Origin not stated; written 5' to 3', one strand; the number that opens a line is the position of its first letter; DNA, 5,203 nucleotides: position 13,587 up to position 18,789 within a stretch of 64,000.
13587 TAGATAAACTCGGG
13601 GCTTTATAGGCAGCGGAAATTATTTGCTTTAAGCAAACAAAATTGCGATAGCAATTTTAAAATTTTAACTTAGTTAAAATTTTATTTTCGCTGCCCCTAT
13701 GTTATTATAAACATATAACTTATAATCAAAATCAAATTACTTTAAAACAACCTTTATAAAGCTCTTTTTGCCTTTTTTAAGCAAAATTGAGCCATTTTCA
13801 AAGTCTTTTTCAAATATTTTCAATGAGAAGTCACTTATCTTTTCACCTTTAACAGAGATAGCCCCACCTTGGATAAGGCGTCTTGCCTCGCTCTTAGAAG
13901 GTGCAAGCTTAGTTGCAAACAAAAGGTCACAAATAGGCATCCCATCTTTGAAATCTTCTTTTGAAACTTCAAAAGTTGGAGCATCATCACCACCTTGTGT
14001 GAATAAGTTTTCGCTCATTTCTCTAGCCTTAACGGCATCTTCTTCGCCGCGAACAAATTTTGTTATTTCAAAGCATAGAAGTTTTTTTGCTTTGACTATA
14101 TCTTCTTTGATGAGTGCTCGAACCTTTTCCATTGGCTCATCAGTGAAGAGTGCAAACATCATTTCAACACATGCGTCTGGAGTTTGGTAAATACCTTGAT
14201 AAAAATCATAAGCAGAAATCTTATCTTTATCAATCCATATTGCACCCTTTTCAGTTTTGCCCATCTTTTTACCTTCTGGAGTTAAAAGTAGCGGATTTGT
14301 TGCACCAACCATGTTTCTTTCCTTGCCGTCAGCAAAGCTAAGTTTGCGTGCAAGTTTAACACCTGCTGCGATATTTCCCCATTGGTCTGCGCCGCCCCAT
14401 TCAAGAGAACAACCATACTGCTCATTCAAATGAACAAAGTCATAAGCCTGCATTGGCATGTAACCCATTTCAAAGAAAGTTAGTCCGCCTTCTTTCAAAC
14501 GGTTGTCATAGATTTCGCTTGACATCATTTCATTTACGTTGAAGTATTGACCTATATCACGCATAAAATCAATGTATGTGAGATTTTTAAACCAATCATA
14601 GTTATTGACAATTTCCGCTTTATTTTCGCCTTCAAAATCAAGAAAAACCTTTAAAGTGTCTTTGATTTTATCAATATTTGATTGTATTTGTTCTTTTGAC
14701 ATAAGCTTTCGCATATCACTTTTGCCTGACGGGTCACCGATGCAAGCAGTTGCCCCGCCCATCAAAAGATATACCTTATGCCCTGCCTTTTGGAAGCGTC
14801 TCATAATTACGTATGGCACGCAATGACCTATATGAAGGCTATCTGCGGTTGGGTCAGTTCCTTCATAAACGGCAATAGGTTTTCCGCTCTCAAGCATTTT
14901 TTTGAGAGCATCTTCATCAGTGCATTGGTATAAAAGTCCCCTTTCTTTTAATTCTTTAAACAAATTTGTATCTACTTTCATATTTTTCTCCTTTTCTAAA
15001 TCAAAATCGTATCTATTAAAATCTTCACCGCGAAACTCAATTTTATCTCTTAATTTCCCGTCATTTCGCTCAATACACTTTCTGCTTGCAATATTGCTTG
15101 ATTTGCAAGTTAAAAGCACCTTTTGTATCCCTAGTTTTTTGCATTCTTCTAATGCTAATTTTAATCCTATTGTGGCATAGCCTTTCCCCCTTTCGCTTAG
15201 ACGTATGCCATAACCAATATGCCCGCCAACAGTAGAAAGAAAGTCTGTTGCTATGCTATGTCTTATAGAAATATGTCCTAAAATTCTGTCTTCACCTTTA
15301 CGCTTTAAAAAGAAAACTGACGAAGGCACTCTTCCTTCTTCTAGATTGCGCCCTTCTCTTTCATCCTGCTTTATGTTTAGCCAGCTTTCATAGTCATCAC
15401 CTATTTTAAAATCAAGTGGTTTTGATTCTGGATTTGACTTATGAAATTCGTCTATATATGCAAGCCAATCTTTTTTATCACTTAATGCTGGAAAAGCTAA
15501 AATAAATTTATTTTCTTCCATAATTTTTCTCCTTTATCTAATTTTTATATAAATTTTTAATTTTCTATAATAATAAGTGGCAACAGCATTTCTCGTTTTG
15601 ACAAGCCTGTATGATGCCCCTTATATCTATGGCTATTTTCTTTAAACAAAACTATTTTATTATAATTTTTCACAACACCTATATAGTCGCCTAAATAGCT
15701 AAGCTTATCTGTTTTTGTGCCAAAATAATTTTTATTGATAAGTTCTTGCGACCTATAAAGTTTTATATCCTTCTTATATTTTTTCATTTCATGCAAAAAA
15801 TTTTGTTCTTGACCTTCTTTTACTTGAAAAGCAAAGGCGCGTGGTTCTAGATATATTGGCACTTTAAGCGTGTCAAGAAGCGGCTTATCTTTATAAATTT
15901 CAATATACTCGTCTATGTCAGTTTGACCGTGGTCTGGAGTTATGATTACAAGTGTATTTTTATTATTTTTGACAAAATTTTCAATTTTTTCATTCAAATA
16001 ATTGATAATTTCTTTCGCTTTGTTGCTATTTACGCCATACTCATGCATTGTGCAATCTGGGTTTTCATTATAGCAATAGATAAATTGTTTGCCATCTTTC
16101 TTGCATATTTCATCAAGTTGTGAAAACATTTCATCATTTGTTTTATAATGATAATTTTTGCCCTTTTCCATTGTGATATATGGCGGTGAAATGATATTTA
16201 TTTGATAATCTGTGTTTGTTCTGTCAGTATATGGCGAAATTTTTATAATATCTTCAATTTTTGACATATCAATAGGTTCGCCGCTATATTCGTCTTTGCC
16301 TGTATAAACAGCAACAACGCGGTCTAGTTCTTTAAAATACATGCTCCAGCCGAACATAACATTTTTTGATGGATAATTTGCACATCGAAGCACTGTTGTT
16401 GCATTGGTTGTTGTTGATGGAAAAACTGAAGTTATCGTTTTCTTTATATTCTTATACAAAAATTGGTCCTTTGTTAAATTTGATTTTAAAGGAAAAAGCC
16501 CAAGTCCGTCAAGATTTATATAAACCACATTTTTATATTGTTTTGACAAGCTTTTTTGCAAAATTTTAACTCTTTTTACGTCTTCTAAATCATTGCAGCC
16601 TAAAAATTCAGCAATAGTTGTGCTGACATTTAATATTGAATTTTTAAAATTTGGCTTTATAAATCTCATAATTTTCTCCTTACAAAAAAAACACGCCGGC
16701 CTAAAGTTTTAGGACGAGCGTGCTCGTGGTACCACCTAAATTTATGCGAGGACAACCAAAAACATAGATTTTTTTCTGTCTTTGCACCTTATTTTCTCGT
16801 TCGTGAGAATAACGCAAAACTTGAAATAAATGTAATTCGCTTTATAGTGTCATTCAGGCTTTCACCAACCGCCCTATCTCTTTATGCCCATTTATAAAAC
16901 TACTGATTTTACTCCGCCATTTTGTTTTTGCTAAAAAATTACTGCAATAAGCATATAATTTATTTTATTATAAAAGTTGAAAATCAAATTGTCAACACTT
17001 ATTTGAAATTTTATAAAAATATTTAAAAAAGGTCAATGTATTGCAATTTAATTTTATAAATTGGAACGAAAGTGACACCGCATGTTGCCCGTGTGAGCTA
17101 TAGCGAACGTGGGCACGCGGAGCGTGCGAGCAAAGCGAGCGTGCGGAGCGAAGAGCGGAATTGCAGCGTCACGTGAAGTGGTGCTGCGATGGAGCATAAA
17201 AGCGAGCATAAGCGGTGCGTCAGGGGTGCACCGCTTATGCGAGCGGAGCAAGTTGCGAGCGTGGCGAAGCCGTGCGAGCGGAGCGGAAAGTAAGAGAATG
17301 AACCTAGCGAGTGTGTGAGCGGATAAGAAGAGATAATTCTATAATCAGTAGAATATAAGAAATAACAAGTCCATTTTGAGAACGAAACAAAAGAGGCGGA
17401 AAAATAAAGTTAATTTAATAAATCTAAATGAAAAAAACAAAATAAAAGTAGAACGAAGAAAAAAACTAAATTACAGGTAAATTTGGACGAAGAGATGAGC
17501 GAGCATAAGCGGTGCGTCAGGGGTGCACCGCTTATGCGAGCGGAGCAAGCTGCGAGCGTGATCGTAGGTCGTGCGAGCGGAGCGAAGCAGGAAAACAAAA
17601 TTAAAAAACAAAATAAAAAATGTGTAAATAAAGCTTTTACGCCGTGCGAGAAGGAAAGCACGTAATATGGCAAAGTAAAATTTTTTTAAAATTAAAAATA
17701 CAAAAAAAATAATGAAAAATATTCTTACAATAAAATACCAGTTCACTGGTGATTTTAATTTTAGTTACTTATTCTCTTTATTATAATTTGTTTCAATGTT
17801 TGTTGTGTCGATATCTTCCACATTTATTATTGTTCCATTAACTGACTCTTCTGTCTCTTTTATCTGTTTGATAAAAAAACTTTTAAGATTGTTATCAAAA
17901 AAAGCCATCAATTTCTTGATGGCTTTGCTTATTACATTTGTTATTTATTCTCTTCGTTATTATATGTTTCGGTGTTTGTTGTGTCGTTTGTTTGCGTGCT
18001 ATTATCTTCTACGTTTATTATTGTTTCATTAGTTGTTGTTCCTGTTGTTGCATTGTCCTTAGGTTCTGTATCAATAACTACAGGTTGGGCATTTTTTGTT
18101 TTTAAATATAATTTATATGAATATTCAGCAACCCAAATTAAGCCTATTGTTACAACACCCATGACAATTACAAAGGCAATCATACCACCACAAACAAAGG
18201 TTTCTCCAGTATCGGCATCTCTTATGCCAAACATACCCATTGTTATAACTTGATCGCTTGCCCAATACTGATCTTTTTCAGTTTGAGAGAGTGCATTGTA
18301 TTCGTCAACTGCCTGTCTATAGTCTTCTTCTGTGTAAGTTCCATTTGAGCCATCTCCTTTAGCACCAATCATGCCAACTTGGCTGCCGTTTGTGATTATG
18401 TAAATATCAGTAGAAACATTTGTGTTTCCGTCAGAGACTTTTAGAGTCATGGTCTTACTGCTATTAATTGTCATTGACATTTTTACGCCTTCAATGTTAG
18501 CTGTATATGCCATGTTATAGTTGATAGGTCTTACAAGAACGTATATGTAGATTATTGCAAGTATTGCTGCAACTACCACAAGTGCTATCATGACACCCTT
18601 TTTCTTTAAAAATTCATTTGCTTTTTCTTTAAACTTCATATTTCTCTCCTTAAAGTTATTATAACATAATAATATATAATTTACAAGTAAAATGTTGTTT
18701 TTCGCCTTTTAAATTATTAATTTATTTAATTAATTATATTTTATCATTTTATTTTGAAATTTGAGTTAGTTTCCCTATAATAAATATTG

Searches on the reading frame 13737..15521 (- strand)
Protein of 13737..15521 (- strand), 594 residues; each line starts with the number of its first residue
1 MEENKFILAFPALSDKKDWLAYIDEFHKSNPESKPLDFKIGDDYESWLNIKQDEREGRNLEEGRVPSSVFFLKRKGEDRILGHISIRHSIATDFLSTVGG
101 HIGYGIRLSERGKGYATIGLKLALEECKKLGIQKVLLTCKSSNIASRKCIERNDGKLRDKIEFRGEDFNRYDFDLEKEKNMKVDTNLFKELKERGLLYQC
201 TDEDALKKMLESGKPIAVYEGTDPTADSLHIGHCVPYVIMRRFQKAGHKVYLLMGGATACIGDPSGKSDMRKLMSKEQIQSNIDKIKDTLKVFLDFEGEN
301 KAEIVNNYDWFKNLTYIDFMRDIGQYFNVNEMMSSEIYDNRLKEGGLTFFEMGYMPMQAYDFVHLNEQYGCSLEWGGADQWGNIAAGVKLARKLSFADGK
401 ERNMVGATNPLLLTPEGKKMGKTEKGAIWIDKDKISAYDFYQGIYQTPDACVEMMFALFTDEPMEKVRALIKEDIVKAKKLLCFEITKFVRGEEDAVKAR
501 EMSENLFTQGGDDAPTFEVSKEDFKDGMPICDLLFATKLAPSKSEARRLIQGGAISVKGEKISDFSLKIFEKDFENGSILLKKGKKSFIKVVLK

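Call 18: find_encoding_contigs(protein=window:13737-15521:-, flank=10000, max_places=10)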
Protein window:13737-15521:- (594 aa): 6 contigs read that carry it; 5 places shown.
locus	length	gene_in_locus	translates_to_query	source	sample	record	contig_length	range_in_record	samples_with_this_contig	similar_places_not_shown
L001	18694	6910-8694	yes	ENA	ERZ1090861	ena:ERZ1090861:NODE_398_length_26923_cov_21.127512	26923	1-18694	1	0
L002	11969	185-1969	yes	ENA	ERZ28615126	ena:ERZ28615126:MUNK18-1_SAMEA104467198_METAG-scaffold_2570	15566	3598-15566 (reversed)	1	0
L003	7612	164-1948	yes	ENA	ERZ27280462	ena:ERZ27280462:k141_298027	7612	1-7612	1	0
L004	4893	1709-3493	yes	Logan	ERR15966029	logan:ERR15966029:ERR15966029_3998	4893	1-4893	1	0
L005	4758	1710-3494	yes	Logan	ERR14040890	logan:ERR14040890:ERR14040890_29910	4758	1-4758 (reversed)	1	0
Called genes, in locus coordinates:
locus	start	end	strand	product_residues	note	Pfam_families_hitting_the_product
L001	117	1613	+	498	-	PF02452:PemK_toxin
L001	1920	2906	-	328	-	PF14057:GGGtGRT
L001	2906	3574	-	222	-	-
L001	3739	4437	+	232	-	-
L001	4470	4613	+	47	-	-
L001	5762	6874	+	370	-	PF01663:Phosphodiest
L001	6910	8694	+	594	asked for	PF13302:Acetyltransf_3, PF00583:Acetyltransf_1, PF00579:tRNA-synt_1b, PF22421:SYY_C-terminal, PF01479:S4 (faint)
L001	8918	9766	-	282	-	PF14808:TMEM164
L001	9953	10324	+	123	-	-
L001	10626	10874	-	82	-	PF01381:HTH_3 (weak), PF13443:HTH_26 (weak)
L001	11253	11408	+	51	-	PF01381:HTH_3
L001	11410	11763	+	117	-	PF01205:Impact_N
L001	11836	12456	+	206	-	PF21982:RecX_HTH1, PF21981:RecX_HTH3 (faint), PF02631:RecX_HTH2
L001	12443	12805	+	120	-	PF01648:ACPS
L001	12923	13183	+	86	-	-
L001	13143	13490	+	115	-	PF02452:PemK_toxin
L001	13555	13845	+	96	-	PF01381:HTH_3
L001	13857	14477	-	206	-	PF06941:NT5C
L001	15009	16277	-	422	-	-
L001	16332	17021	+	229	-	PF00753:Lactamase_B, PF23023:Anti-Pycsar_Apyc1 (weak)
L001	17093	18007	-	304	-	PF01695:IstB_IS21, PF00308:Bac_DnaA, PF00004:AAA (weak)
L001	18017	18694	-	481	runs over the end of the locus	PF07261:DnaB_2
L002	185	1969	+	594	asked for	PF13302:Acetyltransf_3, PF00583:Acetyltransf_1, PF00579:tRNA-synt_1b, PF22421:SYY_C-terminal, PF01479:S4 (faint)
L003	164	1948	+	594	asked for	PF13302:Acetyltransf_3, PF00583:Acetyltransf_1, PF00579:tRNA-synt_1b, PF22421:SYY_C-terminal, PF01479:S4 (faint)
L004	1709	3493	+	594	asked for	PF13302:Acetyltransf_3, PF00583:Acetyltransf_1, PF00579:tRNA-synt_1b, PF22421:SYY_C-terminal, PF01479:S4 (faint)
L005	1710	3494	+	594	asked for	PF13302:Acetyltransf_3, PF00583:Acetyltransf_1, PF00579:tRNA-synt_1b, PF22421:SYY_C-terminal, PF01479:S4 (faint)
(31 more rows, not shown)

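Call 34: find_homologous_proteins(query=window:13737-15521:-, max_evalue=1e-50)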
Query window:13737-15521:- (594 aa): 7999 proteins with E <= 1e-50 among 8000 candidates; the best 120 are listed.
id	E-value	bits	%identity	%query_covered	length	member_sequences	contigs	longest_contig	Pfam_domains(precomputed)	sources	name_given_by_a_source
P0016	0.0e+0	1355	100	100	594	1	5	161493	PF22421.2,PF00579.32,PF13302.14,PF01479.31,PF00583.32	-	-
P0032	0.0e+0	1352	100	100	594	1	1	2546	PF22421.2,PF00579.32,PF13302.14,PF01479.31,PF00583.32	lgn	-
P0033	0.0e+0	1349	100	100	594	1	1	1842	PF22421.2,PF00579.32,PF13302.14,PF00583.32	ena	-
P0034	0.0e+0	1348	99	100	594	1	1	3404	PF22421.2,PF00579.32,PF13302.14,PF01479.31,PF00583.32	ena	-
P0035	0.0e+0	1297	96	100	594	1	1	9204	PF22421.2,PF00579.32,PF13302.14,PF01479.31,PF00583.32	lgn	-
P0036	0.0e+0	1216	88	100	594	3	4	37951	PF22421.2,PF00579.32,PF13302.14,PF00583.32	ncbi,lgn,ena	-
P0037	0.0e+0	1150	100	85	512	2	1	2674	PF22421.2,PF00579.32,PF13302.14,PF01479.31,PF00583.32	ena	-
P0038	0.0e+0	1134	82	99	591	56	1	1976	PF22421.2,PF00579.32,PF13302.14,PF01479.31,PF00583.32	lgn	-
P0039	0.0e+0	1068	78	99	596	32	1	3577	PF22421.2,PF00579.32,PF13302.14,PF00583.32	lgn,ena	-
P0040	1.1e-291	987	72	100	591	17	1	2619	PF22421.2,PF00579.32,PF13302.14,PF00583.32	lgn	-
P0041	2.9e-291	985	68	99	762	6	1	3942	PF22421.2,PF13673.14,PF00579.32,PF13302.14,PF13508.14,PF01479.31,PF00583.32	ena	-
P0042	9.7e-286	967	73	100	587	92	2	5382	PF22421.2,PF00579.32,PF13302.14,PF01479.31,PF00583.32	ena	-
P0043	1.3e-268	911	96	70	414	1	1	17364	PF22421.2,PF00579.32,PF01479.31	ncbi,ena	-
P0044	4.2e-268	909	96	70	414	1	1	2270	PF22421.2,PF00579.32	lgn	-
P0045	8.6e-267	905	95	70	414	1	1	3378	PF22421.2,PF00579.32,PF01479.31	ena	-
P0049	2.0e-248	844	89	70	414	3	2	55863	PF22421.2,PF00579.32,PF01479.31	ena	-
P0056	3.5e-235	800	83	70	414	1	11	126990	PF22421.2,PF00579.32,PF01479.31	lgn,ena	-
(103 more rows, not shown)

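Call 35: find_encoding_contigs(protein=P0036, flank=10000, max_places=3)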
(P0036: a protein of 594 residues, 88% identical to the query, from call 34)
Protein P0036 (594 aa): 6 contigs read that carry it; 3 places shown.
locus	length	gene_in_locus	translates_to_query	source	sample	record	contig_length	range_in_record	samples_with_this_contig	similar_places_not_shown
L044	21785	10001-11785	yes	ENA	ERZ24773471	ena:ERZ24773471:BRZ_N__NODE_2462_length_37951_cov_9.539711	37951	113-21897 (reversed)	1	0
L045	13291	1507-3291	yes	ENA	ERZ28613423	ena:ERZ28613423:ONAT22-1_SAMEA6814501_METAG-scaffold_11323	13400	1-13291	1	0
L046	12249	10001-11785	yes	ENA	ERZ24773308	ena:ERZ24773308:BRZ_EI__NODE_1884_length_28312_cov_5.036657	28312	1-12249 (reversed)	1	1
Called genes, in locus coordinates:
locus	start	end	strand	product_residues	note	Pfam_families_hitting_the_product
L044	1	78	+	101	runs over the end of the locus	PF03840:SecG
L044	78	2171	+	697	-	PF08206:OB_RNB, PF17876:CSD2, PF00773:RNB, PF00575:S1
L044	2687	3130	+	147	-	PF01668:SmpB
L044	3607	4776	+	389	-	-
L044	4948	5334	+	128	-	-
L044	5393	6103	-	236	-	PF03167:UDG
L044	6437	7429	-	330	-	PF14057:GGGtGRT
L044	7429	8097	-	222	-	-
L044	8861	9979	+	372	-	PF01663:Phosphodiest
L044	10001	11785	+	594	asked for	PF00583:Acetyltransf_1, PF13302:Acetyltransf_3, PF00579:tRNA-synt_1b, PF22421:SYY_C-terminal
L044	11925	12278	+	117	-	PF01205:Impact_N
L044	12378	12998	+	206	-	PF21982:RecX_HTH1, PF02631:RecX_HTH2 (weak), PF21981:RecX_HTH3 (weak)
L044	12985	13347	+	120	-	PF01648:ACPS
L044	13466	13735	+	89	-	-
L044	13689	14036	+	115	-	PF02452:PemK_toxin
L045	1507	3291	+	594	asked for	PF00583:Acetyltransf_1, PF13302:Acetyltransf_3, PF00579:tRNA-synt_1b, PF22421:SYY_C-terminal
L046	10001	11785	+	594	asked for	PF00583:Acetyltransf_1, PF13302:Acetyltransf_3, PF00579:tRNA-synt_1b, PF22421:SYY_C-terminal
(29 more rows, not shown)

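Call 36: find_encoding_contigs(protein=P0043, flank=10000, max_places=2)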
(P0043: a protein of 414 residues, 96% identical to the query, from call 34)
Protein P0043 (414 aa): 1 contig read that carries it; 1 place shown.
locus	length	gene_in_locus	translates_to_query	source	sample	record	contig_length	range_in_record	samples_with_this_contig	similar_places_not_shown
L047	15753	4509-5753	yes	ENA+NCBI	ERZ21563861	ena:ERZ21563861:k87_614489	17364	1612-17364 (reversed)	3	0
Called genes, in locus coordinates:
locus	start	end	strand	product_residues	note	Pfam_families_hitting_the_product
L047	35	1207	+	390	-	-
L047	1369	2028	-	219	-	PF03167:UDG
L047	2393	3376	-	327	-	PF14057:GGGtGRT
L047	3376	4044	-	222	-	-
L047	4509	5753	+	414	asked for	PF00579:tRNA-synt_1b, PF01479:S4 (faint), PF22421:SYY_C-terminal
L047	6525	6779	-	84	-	PF01381:HTH_3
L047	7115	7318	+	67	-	PF13560:HTH_31, PF12844:HTH_19, PF13443:HTH_26 (weak), PF01381:HTH_3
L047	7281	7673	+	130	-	PF01205:Impact_N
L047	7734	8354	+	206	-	PF21982:RecX_HTH1, PF21981:RecX_HTH3 (faint), PF02631:RecX_HTH2 (weak)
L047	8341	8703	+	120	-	PF01648:ACPS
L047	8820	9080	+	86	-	-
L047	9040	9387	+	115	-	PF02452:PemK_toxin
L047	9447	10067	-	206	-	PF06941:NT5C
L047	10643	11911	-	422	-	-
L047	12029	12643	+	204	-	PF00753:Lactamase_B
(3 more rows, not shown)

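Call 37: find_encoding_contigs(protein=P0049, flank=10000, max_places=2)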
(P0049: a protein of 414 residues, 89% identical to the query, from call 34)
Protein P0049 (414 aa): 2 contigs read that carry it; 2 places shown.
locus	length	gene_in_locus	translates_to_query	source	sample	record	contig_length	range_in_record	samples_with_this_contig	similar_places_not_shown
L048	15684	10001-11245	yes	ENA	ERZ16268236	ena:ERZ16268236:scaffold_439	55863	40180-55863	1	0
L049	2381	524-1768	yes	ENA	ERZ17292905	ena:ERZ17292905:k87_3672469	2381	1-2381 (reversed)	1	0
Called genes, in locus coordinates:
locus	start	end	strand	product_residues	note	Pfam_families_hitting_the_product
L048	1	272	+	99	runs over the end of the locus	PF03840:SecG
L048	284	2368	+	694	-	PF08206:OB_RNB, PF17876:CSD2, PF00773:RNB, PF00575:S1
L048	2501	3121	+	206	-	PF01668:SmpB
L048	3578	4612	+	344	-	-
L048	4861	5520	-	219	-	PF03167:UDG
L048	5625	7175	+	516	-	PF02452:PemK_toxin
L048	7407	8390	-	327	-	PF14057:GGGtGRT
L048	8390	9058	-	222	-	-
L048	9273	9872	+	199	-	-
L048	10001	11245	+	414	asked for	PF00579:tRNA-synt_1b, PF22421:SYY_C-terminal, PF01479:S4 (weak)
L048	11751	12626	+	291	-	PF12728:HTH_17 (weak), PF02661:Fic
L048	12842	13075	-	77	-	PF13443:HTH_26 (weak), PF01381:HTH_3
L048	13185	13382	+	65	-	PF12844:HTH_19, PF13560:HTH_31, PF07022:Phage_CI_repr (weak), PF13443:HTH_26, PF01381:HTH_3, PF13412:HTH_24 (weak)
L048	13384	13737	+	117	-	PF01205:Impact_N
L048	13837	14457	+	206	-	PF21982:RecX_HTH1, PF02631:RecX_HTH2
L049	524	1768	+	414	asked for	PF00579:tRNA-synt_1b, PF22421:SYY_C-terminal, PF01479:S4 (weak)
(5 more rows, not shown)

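Call 38: find_encoding_contigs(protein=P0056, flank=10000, max_places=2)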
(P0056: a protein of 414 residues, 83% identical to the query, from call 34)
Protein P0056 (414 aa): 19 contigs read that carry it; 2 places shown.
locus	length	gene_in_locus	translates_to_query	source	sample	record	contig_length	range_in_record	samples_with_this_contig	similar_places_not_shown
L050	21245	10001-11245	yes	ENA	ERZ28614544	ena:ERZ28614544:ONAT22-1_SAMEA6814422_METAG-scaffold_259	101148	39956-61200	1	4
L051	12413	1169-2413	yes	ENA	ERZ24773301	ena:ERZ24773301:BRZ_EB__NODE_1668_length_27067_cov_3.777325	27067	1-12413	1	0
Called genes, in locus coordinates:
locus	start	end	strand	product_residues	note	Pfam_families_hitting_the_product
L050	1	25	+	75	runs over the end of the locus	-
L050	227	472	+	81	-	-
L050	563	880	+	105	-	PF03840:SecG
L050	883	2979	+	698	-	PF08206:OB_RNB, PF17876:CSD2, PF00773:RNB, PF00575:S1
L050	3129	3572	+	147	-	PF01668:SmpB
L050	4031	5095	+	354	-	-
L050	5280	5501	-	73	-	PF13443:HTH_26, PF01381:HTH_3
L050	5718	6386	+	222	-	-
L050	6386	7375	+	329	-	PF14057:GGGtGRT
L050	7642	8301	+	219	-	PF03167:UDG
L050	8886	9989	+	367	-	PF01663:Phosphodiest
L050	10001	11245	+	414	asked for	PF00579:tRNA-synt_1b, PF22421:SYY_C-terminal, PF01479:S4 (weak)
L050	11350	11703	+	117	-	PF01205:Impact_N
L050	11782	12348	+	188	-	PF13302:Acetyltransf_3, PF13420:Acetyltransf_4, PF00583:Acetyltransf_1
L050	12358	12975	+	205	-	PF21982:RecX_HTH1 (weak), PF02631:RecX_HTH2 (weak), PF21981:RecX_HTH3 (weak)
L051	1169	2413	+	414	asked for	PF00579:tRNA-synt_1b, PF22421:SYY_C-terminal, PF01479:S4 (weak)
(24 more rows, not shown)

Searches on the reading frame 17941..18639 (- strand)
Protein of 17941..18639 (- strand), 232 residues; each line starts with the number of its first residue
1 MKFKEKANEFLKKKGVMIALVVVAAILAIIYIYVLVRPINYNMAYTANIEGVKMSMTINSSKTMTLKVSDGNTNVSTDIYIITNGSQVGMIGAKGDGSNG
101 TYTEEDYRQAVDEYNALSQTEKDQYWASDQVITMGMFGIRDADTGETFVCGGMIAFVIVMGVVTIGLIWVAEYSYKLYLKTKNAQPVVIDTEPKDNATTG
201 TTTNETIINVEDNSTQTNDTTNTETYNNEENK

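Call 106: search_protein_families(library=pfam, proteins=[window:17941-18639:-], max_evalue=0.001)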
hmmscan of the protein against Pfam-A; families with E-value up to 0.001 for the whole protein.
window:17941-18639:- (232 aa): 1 family
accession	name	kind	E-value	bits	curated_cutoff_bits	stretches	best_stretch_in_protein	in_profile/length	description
PF12911.12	OppC_N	-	0.00063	20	23.9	0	9-44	9-44/53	N-terminal TM domain of oligopeptide transport permease C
